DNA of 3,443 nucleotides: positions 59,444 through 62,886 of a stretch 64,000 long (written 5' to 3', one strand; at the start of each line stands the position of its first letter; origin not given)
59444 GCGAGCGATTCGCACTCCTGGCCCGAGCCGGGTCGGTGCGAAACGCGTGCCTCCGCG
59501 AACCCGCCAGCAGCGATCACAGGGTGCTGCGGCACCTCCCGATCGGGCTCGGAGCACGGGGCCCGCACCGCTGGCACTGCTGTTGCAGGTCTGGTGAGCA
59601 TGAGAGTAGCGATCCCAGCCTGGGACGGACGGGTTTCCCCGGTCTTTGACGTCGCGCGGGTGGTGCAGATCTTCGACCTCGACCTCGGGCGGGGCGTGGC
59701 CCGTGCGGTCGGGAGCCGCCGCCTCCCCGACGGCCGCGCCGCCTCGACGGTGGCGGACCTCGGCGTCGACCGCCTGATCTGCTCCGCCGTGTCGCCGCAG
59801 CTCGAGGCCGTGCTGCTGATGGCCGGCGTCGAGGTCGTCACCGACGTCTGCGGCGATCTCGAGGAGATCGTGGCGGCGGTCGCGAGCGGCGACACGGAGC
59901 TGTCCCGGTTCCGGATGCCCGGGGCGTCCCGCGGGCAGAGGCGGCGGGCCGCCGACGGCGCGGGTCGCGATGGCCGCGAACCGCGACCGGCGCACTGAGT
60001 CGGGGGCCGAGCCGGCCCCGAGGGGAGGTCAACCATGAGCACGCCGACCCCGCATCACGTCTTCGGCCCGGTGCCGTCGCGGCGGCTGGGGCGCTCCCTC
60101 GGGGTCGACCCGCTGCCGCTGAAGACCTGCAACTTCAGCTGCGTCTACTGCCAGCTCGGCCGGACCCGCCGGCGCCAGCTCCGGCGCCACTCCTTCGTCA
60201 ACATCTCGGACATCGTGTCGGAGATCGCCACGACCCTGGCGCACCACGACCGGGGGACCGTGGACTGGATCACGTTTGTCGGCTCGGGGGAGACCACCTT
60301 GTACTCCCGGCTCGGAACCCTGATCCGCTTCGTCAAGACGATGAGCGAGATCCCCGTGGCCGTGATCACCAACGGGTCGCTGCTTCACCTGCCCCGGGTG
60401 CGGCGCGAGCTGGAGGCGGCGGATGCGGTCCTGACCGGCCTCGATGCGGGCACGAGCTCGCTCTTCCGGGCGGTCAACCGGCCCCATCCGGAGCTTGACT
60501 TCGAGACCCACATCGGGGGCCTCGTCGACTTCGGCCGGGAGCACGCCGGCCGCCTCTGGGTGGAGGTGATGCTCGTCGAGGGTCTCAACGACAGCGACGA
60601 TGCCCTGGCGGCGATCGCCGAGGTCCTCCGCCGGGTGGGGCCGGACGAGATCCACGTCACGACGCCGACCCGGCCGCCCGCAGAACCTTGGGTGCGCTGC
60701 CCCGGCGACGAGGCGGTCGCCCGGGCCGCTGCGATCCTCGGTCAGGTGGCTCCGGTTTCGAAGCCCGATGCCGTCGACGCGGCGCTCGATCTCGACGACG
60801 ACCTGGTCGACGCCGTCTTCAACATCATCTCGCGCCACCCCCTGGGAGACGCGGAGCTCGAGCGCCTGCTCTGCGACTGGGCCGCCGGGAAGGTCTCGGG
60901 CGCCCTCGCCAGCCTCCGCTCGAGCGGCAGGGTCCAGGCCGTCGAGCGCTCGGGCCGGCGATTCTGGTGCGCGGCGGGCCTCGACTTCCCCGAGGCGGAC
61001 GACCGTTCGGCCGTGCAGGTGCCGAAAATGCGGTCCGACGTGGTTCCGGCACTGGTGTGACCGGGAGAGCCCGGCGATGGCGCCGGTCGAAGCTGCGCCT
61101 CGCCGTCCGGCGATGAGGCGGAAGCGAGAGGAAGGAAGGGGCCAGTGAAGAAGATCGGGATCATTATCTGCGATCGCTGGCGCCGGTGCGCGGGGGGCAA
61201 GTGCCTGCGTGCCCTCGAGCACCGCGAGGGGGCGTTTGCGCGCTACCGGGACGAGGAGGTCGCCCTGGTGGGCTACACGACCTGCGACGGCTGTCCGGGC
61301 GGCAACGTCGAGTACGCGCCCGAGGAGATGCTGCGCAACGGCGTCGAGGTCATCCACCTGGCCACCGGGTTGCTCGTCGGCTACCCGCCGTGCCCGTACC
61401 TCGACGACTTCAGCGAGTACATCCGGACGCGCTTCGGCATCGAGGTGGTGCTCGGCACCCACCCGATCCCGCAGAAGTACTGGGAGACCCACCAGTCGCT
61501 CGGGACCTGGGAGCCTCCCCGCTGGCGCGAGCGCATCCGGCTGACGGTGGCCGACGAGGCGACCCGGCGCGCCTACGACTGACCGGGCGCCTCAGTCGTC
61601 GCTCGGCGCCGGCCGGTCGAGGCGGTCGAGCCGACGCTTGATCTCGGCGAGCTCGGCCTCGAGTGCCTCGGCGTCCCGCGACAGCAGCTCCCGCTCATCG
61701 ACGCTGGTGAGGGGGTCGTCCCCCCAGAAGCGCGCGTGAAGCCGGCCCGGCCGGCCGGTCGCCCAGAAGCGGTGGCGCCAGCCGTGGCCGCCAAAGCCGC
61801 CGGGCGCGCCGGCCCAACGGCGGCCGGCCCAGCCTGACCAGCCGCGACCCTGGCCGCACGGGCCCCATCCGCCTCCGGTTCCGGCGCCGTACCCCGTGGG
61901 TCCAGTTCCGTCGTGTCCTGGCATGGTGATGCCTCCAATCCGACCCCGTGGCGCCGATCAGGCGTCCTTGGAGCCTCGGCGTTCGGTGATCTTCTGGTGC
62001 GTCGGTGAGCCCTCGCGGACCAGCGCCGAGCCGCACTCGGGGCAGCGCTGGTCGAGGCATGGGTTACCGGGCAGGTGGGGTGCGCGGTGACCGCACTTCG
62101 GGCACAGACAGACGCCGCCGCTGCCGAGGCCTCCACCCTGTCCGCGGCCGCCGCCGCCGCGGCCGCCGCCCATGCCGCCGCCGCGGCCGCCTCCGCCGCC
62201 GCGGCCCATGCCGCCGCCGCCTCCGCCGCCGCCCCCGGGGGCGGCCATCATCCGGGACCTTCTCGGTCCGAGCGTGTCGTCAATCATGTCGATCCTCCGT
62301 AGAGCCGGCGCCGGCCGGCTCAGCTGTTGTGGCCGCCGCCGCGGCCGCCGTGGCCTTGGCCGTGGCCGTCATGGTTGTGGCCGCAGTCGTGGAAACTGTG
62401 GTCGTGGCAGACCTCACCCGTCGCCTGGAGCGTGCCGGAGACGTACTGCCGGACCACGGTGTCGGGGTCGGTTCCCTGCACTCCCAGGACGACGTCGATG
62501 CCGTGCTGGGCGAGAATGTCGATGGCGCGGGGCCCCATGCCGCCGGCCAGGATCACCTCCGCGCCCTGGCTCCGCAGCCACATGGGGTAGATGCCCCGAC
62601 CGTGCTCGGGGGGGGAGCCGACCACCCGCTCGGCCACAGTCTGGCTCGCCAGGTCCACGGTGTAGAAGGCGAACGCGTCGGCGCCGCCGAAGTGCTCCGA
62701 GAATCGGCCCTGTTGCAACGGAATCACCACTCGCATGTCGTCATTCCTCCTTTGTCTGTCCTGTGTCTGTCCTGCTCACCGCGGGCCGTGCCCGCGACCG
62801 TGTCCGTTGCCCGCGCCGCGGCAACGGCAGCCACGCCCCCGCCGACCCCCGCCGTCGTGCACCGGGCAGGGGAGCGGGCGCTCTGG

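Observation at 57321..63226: Sigma-54-wired cluster of metal/redox-themed proteins of unknown function (PAS-Cys activator, 2x NifX-like, radical SAM, CGGC, DUF5320, zinc ribbon, DUF134)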

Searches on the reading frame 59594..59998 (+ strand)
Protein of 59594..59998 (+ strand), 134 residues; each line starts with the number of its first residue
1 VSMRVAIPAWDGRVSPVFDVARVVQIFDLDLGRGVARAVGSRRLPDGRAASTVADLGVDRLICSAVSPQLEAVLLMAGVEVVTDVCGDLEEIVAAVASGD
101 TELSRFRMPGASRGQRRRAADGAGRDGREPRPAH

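Call 3: search_protein_families(library=pfam, proteins=[window:59594-59998:+], max_evalue=0.01)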
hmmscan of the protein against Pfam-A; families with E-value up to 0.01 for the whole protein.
window:59594-59998:+ (134 aa): 1 family
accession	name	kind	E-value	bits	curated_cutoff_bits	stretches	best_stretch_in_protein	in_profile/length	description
PF02579.22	Nitro_FeMo-Co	-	4.8e-07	30.4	26.3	1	11-97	2-93/94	Dinitrogenase iron-molybdenum cofactor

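Call 4: search_protein_families(library=ncbifam, proteins=[window:59594-59998:+], max_evalue=0.01)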
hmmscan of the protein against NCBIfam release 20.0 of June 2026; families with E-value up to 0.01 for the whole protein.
window:59594-59998:+ (134 aa): 1 family
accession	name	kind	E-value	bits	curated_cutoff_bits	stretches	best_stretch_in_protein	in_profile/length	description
NF041136.1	MrpORP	equivalog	0.0061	15.9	450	1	2-95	264-359/365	iron-sulfur cluster carrier protein MrpORP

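Call 50: search_solved_structures(query=window:59600-59998:+, max_evalue=1)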
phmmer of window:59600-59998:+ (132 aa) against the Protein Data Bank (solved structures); distinct sequences matched with E-value up to 1: 4.
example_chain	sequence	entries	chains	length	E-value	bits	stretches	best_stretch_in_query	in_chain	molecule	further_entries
1eo1_A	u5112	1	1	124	0.0041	21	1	46-116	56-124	HYPOTHETICAL PROTEIN MTH1175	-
2png_A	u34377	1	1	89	0.33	14.8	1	28-102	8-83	Fatty acid synthase (EC 2.3.1.85)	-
2cg5_B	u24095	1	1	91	0.49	14.3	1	28-80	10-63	FATTY ACID SYNTHASE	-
1rdu_A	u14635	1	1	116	0.99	13.3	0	10-104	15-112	conserved hypothetical protein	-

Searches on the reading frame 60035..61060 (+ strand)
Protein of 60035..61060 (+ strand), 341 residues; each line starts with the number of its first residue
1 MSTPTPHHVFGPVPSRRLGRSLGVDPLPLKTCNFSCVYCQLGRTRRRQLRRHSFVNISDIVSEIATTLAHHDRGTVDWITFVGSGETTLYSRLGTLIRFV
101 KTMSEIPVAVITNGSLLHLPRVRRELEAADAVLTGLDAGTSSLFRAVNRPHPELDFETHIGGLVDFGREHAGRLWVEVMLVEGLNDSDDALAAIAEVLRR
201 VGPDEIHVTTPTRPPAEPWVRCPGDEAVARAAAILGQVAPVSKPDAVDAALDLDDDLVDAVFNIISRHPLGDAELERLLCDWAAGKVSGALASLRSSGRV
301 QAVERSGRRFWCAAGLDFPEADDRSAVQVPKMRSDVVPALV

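Call 3: search_protein_families(library=pfam, proteins=[window:60035-61060:+], max_evalue=0.01)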
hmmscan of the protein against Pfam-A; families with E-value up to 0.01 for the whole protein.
window:60035-61060:+ (341 aa): 1 family
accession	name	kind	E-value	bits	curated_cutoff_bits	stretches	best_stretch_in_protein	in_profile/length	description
PF04055.27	Radical_SAM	-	8.5e-12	46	29.5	1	30-188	5-158/166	Radical SAM superfamily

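Call 4: search_protein_families(library=ncbifam, proteins=[window:60035-61060:+], max_evalue=0.01)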
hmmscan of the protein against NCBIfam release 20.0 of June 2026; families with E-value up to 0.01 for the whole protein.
window:60035-61060:+ (341 aa): 15 families
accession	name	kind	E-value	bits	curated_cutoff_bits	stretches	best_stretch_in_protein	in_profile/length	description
NF038283.1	viperin_w_prok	equivalog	8e-10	38.3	180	1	30-142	10-120/281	viperin family antiviral radical SAM protein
TIGR04317.1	W_rSAM_matur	equivalog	1.8e-06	27.3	380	1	31-145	13-119/349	tungsten cofactor oxidoreductase radical SAM maturase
TIGR03972.1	rSAM_TYW1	equivalog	2.3e-06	26.9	317.95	1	84-204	127-241/297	4-demethylwyosine synthase TYW1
TIGR04100.1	rSAM_pair_X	hypoth_equivalog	5.4e-06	26.1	262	1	31-153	17-143/197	TIGR04100 family radical SAM protein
TIGR02666.1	moaA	equivalog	5.4e-06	25.6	284.05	1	31-149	19-135/336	GTP 3',8-cyclase MoaA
TIGR02493.1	PFLA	equivalog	7.5e-06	25.5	231.75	1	29-200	22-185/235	pyruvate formate-lyase-activating protein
TIGR02495.1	NrdG2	equivalog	3.8e-05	23.1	131.15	1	30-116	24-101/193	anaerobic ribonucleoside-triphosphate reductase activating protein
TIGR02668.1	moaA_archaeal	equivalog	4e-05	22.8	325.25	1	30-128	18-106/303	GTP 3',8-cyclase MoaA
NF049973.1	radical_Rv1681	equivalog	0.00024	20.2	380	1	31-129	81-168/326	Rv1681 family radical SAM protein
NF053743.1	LipS2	equivalog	0.00025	20.6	270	1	30-196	31-188/292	LipS2 family lipoyl synthase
NF038332.1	rSAM_rare_HxsC4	exception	0.00046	19.4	500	1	31-129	23-113/335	radical SAM protein HxsC4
TIGR04038.1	tatD_link_rSAM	subfamily_domain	0.00064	19.6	129.7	1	31-173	17-159/192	TatD family nuclease-associated radical SAM protein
NF001199.0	PRK00164.2-1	equivalog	0.0011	18.2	231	1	30-127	20-107/308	GTP 3',8-cyclase MoaA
TIGR03963.1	rSAM_QueE_Clost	equivalog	0.003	17.3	260.1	1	29-116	26-104/219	putative 7-carboxy-7-deazaguanine synthase QueE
TIGR04013.1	B12_SAM_MJ_1487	hypoth_equivalog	0.0061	15.4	251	0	31-66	159-194/382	TIGR04013 family B12-binding domain/radical SAM domain-containing protein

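Call 51: search_solved_structures(query=window:60035-61060:+, max_evalue=0.01)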
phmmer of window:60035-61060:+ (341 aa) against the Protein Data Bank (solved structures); distinct sequences matched with E-value up to 0.01: 0.

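Call 60: find_homologous_proteins(query=window:60035-61060:+, max_evalue=1e-10)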
Query window:60035-61060:+ (341 aa): 7908 proteins with E <= 1e-10 among 8000 candidates; the best 120 are listed.
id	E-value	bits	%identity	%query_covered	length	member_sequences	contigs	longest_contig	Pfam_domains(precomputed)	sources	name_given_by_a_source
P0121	1.2e-214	730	94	100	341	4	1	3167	PF04055.28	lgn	-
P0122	7.2e-200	681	89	100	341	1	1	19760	PF04055.28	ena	-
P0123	4.9e-164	563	76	94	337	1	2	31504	PF04055.28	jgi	jgi:wyosine [tRNA(Phe)-imidazoG37] synthetase (radical SAM superfamily)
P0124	2.7e-130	452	63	92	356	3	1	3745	PF04055.28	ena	-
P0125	1.1e-126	441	61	94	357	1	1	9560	PF04055.28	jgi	-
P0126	5.1e-126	438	60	94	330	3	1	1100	PF04055.28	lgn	-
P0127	8.5e-126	438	59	96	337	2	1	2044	PF04055.28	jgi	jgi:wyosine [tRNA(Phe)-imidazoG37] synthetase (radical SAM superfamily)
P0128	1.5e-125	437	61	94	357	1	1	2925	PF04055.28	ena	-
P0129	2.5e-125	436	61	94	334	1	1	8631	PF04055.28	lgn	-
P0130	3.7e-125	436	60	92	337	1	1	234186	PF04055.28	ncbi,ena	-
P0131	7.7e-125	434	60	94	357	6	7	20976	PF04055.28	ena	-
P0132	8.0e-125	434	59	94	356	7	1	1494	PF04055.28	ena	-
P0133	2.7e-124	433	59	92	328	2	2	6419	PF04055.28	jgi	jgi:wyosine [tRNA(Phe)-imidazoG37] synthetase (radical SAM superfamily)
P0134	3.7e-124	432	58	94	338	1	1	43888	PF04055.28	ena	-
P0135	4.3e-124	432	60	92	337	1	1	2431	PF04055.28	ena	-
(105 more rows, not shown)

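Call 70: predict_structure(alignment_id=A4)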
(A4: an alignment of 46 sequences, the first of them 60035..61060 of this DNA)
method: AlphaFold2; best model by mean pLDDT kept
length: 341 residues; sequences in the alignment: 46
mean_pLDDT: 79.4   pTM: 0.81
mean pLDDT of the five models: 79.4, 79.2, 76.5, 75.4, 68.4
residues with pLDDT >= 90: 111; 70-90: 150; 50-70: 53; < 50: 27
segments of 3 or more residues with pLDDT < 50: 1-3, 248-250, 324-328, 333-341
pLDDT, mean of each block of 10 residues (from residue 1): 59 67 72 67 59 69 87 83 58 85 93 87 91 93 88 89 96 94 95 98 94 79 92 97 61 66 78 83 80 87 84 80 50 41 37
secondary structure, 60 per line:
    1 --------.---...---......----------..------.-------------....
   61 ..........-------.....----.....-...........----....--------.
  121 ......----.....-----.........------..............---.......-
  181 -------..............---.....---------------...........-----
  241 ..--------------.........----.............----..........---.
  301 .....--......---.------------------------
elements in order: E13-15 E19-24 H57-70 E78-82 H87-91 H93-103 E108-111 H120-126 E131-135 H141-147 H156-169 E173-179 H188-201 E205-209 H225-235 H257-265 H272-282 H287-296 E300-305 E308-313

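Call 74: fold_search(model_id=the predicted structure, library=pdb)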
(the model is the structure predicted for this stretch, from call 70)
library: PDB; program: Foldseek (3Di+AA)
matches with E <= 10: 1611; with E <= 0.001: 103
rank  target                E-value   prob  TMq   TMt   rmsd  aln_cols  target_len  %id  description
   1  8fo0                  4.9e-10  1.00  0.53  0.72   3.6       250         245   19  The structure of a crystallizable variant of E. coli pyruvate formate-lyase activating enzyme bound to a partially cleav (released 2023-05-24)
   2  6y1x_A                6.6e-10  1.00  0.52  0.68   5.4       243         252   16  X-ray structure of the radical SAM protein NifB, a key nitrogenase maturating enzyme (released 2020-06-17)
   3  3c8f                  8.4e-10  1.00  0.53  0.72   4.2       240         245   18  4Fe-4S-Pyruvate formate-lyase Activating Enzyme with partially disordered AdoMet (released 2008-10-28)
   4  3cb8_A                1.3e-09  1.00  0.54  0.73   3.6       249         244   18  4Fe-4S-Pyruvate formate-lyase activating enzyme in complex with AdoMet and a peptide substrate (released 2008-10-28)
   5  7bi7_A                4.2e-09  1.00  0.50  0.61   6.6       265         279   17  An Unexpected P-Cluster like Intermediate En Route to the Nitrogenase FeMo-co (released 2021-03-10)
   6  6q2q_A                7.2e-09  1.00  0.50  0.58   4.2       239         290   17  Crystal structure of mouse viperin bound to uridine triphosphate and S-adenosylhomocysteine (released 2020-01-22)
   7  7bi7_B                1.1e-08  1.00  0.51  0.63   4.8       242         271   16  An Unexpected P-Cluster like Intermediate En Route to the Nitrogenase FeMo-co (released 2021-03-10)
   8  7jmb_A                2.9e-08  1.00  0.47  0.60   5.4       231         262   16  Crystal structure of Nitrogenase iron-molybdenum cofactor biosynthesis enzyme NifB from Methanothermobacter thermautot (released 2020-10-28)
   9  7jma                  3.4e-08  1.00  0.50  0.76   3.1       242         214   16  Crystal structure of the apo form of Nitrogenase iron-molybdenum cofactor biosynthesis enzyme NifB from Methanothermobac (released 2020-10-28)
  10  5vsl_A                3.4e-08  1.00  0.50  0.63   3.6       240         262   17  Crystal structure of viperin with bound [4Fe-4S] cluster and S-adenosylhomocysteine (SAH) (released 2017-06-14)
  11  7n7h                  4.1e-08  1.00  0.50  0.58   4.5       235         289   14  X-ray crystal structure of Viperin-like enzyme from Nematostella vectensis (released 2021-07-07)
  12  9dfn                  5.2e-08  1.00  0.49  0.58   4.1       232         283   18  X-ray crystal structure of the second viperin-like enzyme from Trichoderma virens with bound CTP and SAM (released 2025-02-19)
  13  9dfu                  6.6e-08  1.00  0.48  0.57   4.2       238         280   18  X-ray crystal structure of the second Viperin-like enzyme from T. virens variant F40H with bound CTP and SAM (released 2025-02-19)
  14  6q2p_B                7.4e-08  1.00  0.50  0.58   3.9       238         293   17  Crystal structure of mouse viperin bound to cytidine triphosphate and S-adenosylhomocysteine (released 2020-01-22)
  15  6q2q_B                1.1e-07  1.00  0.49  0.57   4.2       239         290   17  Crystal structure of mouse viperin bound to uridine triphosphate and S-adenosylhomocysteine (released 2020-01-22)
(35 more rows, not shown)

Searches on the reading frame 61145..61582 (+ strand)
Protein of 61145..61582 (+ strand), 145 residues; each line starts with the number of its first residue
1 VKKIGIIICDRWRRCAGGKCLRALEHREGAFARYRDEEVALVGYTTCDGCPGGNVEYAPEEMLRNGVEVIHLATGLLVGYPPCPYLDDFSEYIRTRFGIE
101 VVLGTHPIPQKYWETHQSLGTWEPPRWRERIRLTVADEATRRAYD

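Call 3: search_protein_families(library=pfam, proteins=[window:61145-61582:+], max_evalue=0.01)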
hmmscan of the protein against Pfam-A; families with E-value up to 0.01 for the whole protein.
window:61145-61582:+ (145 aa): 1 family
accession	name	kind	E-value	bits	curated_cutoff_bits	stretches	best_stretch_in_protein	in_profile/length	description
PF08821.16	CGGC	-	6.8e-28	97.4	27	1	3-106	1-106/106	CGGC domain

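Call 4: search_protein_families(library=ncbifam, proteins=[window:61145-61582:+], max_evalue=0.01)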
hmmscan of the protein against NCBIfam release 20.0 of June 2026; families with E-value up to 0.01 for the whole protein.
window:61145-61582:+ (145 aa): 0 families

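Call 13: find_encoding_contigs(protein=window:61145-61582:+, flank=10000, max_places=6)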
Protein window:61145-61582:+ (145 aa): 2 contigs read that carry it; 2 places shown.
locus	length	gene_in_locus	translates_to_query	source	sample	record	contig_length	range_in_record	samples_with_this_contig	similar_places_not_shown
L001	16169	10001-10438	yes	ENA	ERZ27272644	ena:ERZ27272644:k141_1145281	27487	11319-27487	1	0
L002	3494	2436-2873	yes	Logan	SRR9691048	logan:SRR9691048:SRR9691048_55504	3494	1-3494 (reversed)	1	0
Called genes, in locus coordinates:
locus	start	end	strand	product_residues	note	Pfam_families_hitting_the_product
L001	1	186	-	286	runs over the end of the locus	PF12740:PETase, PF01738:DLH, PF12146:Hydrolase_4 (faint), PF00326:Peptidase_S9 (faint), PF02230:Abhydrolase_2 (weak)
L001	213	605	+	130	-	-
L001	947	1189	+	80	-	-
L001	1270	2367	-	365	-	PF07143:AttH, PF17186:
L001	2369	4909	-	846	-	PF12704:MacB_PCD, PF02687:FtsX, PF12704:MacB_PCD, PF02687:FtsX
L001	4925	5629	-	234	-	PF00005:ABC_tran, PF13304:AAA_21 (faint)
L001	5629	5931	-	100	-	PF18505:DUF5619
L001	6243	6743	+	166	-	PF00027:cNMP_binding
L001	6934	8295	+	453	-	PF00989:PAS, PF08448:PAS_4, PF13426:PAS_9, PF00158:Sigma54_activat, PF14532:Sigma54_activ_2, PF07728:AAA_5, PF25601:AAA_lid_14, PF02954:HTH_8, +1 more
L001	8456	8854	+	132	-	PF02579:Nitro_FeMo-Co (weak)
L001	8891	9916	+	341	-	PF04055:Radical_SAM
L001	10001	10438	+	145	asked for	PF08821:CGGC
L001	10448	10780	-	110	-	PF17253:DUF5320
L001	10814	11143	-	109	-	-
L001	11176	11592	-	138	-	PF02579:Nitro_FeMo-Co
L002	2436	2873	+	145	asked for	PF08821:CGGC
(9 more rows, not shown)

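Call 52: search_solved_structures(query=window:61145-61582:+, max_evalue=1)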
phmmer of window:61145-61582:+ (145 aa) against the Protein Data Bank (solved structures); distinct sequences matched with E-value up to 1: 1.
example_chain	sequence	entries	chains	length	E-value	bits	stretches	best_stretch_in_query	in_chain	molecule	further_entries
6la0_A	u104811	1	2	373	0.91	12.5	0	82-109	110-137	Glycoside hydrolase family 5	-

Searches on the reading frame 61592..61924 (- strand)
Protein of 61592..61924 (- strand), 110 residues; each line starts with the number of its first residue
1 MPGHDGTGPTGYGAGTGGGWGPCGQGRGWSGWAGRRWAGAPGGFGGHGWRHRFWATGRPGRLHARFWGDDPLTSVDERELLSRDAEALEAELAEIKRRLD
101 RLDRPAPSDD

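Call 3: search_protein_families(library=pfam, proteins=[window:61592-61924:-], max_evalue=0.01)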
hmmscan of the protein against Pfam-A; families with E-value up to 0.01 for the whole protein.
window:61592-61924:- (110 aa): 1 family
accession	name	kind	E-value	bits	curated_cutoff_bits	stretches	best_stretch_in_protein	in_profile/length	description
PF17253.7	DUF5320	-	5.8e-17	63.1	27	1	1-102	1-99/99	Family of unknown function (DUF5320)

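Call 4: search_protein_families(library=ncbifam, proteins=[window:61592-61924:-], max_evalue=0.01)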
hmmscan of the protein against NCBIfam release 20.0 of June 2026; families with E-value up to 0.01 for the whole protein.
window:61592-61924:- (110 aa): 0 families

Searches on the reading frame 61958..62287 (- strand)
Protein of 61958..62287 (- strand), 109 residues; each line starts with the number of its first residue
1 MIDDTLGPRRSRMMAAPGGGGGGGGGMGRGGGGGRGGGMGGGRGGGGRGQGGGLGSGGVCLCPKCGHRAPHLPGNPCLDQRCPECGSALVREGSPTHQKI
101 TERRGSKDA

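Call 3: search_protein_families(library=pfam, proteins=[window:61958-62287:-], max_evalue=0.01)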
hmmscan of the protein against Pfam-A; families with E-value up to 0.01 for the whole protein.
window:61958-62287:- (109 aa): 3 families
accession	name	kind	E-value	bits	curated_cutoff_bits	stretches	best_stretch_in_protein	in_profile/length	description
PF03119.21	DNA_ligase_ZBD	-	0.00076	19.8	25.8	1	81-92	1-12/27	NAD-dependent DNA ligase C4 zinc finger domain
PF13248.11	Zn_ribbon_3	-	0.00092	19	27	0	80-95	3-17/26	zinc-ribbon domain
PF13240.11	Zn_Ribbon_1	-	0.0087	16.3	25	0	62-67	2-7/23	zinc-ribbon domain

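Call 4: search_protein_families(library=ncbifam, proteins=[window:61958-62287:-], max_evalue=0.01)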
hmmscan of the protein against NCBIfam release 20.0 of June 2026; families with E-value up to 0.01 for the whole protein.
window:61958-62287:- (109 aa): 0 families

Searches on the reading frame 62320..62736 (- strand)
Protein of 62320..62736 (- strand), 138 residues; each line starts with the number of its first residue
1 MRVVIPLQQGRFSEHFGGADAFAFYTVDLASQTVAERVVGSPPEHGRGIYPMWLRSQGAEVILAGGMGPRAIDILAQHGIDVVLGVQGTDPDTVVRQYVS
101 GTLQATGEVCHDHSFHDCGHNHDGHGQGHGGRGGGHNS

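Call 3: search_protein_families(library=pfam, proteins=[window:62320-62736:-], max_evalue=0.01)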
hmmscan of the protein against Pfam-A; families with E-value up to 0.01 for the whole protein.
window:62320-62736:- (138 aa): 1 family
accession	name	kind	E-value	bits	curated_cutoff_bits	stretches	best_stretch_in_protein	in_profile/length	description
PF02579.22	Nitro_FeMo-Co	-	1.7e-16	60.7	26.3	1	10-99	3-93/94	Dinitrogenase iron-molybdenum cofactor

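Call 4: search_protein_families(library=ncbifam, proteins=[window:62320-62736:-], max_evalue=0.01)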
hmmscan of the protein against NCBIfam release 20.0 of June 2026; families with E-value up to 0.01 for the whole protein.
window:62320-62736:- (138 aa): 1 family
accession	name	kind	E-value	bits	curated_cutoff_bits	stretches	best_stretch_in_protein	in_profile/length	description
NF041136.1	MrpORP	equivalog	5.4e-25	88.4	450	1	1-103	265-365/365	iron-sulfur cluster carrier protein MrpORP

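Call 49: search_solved_structures(query=window:62320-62736:-, max_evalue=0.01)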
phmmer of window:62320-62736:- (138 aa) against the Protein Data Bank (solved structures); distinct sequences matched with E-value up to 0.01: 4.
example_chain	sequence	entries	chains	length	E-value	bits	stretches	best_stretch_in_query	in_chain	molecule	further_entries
1t3v_A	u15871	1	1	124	6.2e-15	58.8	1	11-117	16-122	conserved hypothetical protein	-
1o13_A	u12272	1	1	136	8.2e-15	58.4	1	11-117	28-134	probable NifB protein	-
2yx6_A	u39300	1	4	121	2.2e-11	47.3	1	1-104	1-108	Hypothetical protein PH0822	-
2wfb_A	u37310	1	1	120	0.00025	24.4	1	10-103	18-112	PUTATIVE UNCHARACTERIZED PROTEIN ORP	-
